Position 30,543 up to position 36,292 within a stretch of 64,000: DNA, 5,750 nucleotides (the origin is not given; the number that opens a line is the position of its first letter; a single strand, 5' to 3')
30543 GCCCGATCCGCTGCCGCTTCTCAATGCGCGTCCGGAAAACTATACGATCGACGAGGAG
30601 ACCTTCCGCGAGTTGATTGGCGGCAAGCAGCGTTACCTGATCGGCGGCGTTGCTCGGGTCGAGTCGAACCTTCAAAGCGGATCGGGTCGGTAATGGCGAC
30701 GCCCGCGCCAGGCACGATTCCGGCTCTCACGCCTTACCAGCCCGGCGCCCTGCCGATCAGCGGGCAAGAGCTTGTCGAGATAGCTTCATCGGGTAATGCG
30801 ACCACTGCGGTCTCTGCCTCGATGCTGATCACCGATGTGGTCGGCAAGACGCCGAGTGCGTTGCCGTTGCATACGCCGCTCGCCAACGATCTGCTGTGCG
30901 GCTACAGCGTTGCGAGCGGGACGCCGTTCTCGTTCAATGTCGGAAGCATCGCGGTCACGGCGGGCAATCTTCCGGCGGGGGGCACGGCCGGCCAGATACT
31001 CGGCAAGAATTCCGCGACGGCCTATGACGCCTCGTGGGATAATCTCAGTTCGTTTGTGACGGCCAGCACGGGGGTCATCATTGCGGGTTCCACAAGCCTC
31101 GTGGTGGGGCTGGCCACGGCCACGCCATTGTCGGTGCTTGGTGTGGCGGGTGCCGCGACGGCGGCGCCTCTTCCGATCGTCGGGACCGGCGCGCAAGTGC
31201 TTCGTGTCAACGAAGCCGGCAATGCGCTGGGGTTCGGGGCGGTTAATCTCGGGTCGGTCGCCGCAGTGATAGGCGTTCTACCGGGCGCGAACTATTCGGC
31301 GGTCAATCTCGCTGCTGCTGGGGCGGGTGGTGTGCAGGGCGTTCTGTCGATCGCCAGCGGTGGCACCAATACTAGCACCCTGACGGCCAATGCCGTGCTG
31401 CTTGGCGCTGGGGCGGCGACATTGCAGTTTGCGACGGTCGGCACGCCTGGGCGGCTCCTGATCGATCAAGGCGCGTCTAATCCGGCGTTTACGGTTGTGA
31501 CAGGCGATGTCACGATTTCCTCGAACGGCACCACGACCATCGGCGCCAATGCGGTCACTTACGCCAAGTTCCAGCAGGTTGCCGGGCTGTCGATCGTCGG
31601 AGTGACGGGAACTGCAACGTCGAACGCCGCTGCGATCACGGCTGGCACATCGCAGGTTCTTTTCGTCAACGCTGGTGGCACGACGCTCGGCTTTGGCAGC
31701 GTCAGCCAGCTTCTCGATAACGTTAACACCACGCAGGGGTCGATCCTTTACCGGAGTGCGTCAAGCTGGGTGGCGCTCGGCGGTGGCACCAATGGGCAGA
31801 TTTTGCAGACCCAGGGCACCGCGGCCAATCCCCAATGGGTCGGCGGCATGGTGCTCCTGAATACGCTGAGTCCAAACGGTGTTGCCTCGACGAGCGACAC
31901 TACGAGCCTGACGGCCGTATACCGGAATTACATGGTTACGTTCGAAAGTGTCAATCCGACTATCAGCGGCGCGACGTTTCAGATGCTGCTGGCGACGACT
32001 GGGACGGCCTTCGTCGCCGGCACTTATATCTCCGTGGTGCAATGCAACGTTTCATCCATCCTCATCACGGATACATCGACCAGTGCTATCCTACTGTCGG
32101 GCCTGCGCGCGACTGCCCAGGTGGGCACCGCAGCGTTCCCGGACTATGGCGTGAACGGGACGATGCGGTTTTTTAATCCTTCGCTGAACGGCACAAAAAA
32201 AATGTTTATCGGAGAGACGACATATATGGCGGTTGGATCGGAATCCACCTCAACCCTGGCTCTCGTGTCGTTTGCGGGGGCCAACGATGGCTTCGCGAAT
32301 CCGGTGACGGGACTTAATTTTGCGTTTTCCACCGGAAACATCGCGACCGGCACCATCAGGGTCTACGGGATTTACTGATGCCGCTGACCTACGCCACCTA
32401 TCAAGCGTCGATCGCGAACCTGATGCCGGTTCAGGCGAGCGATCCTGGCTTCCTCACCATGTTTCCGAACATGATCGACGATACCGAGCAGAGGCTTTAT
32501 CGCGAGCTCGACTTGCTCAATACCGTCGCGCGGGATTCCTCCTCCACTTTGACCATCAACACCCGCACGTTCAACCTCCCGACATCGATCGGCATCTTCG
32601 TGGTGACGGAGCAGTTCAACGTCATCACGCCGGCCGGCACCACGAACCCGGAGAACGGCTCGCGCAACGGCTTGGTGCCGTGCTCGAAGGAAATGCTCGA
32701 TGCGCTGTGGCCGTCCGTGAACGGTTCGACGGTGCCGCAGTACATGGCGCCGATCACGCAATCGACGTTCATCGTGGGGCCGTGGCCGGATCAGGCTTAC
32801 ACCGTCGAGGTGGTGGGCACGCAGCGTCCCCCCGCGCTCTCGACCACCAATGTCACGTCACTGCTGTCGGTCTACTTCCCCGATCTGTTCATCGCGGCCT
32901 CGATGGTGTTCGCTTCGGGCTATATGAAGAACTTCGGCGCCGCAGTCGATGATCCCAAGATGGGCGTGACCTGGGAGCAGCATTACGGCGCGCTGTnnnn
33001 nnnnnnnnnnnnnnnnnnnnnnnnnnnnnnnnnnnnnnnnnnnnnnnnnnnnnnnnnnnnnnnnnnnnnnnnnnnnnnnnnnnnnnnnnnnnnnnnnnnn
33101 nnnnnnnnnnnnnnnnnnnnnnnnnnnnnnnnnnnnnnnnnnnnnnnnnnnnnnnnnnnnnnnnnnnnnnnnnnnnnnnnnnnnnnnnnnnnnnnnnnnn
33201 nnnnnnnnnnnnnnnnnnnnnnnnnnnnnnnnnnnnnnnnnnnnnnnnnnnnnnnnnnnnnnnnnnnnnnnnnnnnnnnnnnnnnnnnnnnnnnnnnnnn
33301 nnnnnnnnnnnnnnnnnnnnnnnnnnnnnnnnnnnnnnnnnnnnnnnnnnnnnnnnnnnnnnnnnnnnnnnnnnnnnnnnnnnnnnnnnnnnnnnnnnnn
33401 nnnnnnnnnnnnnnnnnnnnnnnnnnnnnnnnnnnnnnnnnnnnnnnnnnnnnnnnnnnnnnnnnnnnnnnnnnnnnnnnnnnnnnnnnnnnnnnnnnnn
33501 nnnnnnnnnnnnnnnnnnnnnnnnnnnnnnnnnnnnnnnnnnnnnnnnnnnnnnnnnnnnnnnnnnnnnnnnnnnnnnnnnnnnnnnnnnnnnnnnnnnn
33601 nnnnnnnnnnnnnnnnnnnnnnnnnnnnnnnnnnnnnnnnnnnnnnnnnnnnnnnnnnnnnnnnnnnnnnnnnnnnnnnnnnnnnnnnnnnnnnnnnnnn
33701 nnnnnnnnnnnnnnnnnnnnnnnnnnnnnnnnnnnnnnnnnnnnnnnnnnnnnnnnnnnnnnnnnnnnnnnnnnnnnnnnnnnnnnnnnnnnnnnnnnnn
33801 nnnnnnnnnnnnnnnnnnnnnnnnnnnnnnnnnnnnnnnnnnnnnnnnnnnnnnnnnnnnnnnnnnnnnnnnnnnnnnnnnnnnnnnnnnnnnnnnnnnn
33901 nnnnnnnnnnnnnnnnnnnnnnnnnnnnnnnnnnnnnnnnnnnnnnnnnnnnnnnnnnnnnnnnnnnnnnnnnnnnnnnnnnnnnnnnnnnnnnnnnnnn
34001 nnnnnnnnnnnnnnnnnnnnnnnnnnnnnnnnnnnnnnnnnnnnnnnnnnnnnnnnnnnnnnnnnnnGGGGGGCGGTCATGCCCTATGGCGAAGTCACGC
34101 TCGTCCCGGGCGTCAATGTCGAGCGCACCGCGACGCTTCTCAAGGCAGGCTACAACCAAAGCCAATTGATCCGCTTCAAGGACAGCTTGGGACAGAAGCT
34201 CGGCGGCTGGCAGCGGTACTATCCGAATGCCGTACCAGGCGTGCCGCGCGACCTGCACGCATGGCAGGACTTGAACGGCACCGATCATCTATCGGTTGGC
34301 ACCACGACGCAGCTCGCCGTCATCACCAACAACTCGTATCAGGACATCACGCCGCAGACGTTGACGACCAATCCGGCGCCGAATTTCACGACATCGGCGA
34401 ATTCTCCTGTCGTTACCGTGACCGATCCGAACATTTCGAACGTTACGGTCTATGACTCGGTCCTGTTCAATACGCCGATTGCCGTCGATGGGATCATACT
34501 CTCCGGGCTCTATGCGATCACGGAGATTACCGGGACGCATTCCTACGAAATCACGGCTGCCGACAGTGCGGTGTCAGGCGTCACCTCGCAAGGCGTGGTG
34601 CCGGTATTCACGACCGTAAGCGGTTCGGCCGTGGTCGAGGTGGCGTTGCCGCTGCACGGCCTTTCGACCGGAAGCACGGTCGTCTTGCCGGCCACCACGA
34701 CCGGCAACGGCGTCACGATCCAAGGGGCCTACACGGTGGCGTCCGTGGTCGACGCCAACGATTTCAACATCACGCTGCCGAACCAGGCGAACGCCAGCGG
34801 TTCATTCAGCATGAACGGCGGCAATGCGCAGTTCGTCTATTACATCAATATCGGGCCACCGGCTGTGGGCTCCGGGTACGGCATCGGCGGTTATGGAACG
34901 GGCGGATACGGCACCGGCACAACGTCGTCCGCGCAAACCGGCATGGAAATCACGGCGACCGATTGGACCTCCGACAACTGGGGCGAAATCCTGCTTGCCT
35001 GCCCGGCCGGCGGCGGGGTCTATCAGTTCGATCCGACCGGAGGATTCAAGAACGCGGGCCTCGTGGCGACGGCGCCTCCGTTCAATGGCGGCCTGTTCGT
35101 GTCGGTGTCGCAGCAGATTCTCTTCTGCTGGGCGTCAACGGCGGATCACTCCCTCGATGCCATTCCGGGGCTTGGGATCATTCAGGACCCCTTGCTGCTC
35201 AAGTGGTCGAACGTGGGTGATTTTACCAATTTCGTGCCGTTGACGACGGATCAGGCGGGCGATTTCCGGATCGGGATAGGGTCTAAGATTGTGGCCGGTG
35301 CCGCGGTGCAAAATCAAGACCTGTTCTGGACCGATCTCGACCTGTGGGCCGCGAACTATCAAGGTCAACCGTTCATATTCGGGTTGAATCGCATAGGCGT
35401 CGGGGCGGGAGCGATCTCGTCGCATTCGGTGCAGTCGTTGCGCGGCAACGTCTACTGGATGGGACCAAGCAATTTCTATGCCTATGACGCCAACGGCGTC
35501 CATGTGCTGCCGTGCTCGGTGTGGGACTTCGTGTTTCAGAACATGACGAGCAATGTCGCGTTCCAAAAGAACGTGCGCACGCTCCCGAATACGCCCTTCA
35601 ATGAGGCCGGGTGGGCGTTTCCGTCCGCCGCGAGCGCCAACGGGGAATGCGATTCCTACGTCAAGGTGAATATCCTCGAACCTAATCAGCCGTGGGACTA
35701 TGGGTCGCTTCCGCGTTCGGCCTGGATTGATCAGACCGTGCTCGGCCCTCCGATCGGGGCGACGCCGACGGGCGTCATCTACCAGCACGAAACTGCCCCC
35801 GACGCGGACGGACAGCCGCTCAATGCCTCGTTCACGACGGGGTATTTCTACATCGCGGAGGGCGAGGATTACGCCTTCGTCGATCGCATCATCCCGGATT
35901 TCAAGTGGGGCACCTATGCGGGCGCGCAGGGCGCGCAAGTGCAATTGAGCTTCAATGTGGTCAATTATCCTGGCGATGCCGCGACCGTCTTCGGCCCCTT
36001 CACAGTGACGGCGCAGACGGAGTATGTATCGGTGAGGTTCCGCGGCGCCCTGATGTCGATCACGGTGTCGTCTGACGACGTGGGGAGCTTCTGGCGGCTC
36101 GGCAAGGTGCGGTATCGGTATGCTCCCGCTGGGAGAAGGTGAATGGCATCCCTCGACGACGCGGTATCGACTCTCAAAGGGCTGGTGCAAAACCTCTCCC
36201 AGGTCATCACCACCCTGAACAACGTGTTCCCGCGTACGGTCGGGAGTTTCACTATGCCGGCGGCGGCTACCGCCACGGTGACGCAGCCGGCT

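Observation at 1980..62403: Bipartite element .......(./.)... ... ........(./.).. recurs nine times, always pointing toward the next gene or module start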

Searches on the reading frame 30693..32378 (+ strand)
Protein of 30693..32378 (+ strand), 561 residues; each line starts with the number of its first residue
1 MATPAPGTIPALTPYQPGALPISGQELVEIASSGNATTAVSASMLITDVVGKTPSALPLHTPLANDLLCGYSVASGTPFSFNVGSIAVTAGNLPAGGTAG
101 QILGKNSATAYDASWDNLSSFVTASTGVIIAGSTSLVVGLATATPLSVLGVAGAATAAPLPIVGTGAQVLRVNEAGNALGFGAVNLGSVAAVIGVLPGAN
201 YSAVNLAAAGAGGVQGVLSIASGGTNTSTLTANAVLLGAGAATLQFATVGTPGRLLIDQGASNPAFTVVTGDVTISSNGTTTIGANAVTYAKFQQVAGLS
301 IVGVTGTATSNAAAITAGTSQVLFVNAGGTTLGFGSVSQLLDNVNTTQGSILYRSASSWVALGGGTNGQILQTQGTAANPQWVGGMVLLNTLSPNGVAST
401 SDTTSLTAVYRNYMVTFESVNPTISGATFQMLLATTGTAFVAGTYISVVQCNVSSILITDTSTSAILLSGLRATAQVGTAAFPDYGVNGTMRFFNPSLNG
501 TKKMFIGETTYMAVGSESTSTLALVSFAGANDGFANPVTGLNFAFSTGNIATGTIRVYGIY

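Call 27: search_protein_families(library=phrogs, proteins=[window:30693-32378:+], max_evalue=0.001)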
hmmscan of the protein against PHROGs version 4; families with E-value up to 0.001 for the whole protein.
window:30693-32378:+ (561 aa): 1 family
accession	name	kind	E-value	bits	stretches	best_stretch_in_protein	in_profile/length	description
phrog_14820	-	unknown function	2.7e-07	31.7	1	383-560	23-205/206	-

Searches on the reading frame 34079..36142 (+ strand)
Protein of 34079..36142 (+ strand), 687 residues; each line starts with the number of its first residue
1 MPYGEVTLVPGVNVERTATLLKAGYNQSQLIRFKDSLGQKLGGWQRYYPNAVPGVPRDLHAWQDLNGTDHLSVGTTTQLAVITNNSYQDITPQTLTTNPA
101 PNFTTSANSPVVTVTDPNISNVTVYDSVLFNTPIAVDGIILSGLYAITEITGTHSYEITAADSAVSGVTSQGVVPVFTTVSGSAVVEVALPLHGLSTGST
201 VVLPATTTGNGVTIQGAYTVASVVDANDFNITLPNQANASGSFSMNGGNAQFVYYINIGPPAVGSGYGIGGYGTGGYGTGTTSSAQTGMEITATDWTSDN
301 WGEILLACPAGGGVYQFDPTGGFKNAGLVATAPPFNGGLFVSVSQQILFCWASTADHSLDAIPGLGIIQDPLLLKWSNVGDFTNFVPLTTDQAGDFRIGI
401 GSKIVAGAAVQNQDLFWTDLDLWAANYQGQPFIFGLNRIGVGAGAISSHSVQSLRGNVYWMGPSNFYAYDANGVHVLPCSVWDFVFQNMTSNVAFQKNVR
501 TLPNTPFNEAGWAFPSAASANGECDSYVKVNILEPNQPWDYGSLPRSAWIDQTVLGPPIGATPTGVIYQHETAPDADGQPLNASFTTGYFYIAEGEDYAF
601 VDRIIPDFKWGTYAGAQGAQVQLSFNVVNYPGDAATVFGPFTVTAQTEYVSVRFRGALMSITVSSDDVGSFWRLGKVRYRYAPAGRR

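Call 27: search_protein_families(library=phrogs, proteins=[window:34079-36142:+], max_evalue=0.001)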
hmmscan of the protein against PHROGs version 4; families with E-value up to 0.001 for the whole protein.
window:34079-36142:+ (687 aa): 1 family
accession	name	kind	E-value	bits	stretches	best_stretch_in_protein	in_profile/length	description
phrog_3287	-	head and packaging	6.4e-50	171.5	1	7-687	9-524/524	virion structural protein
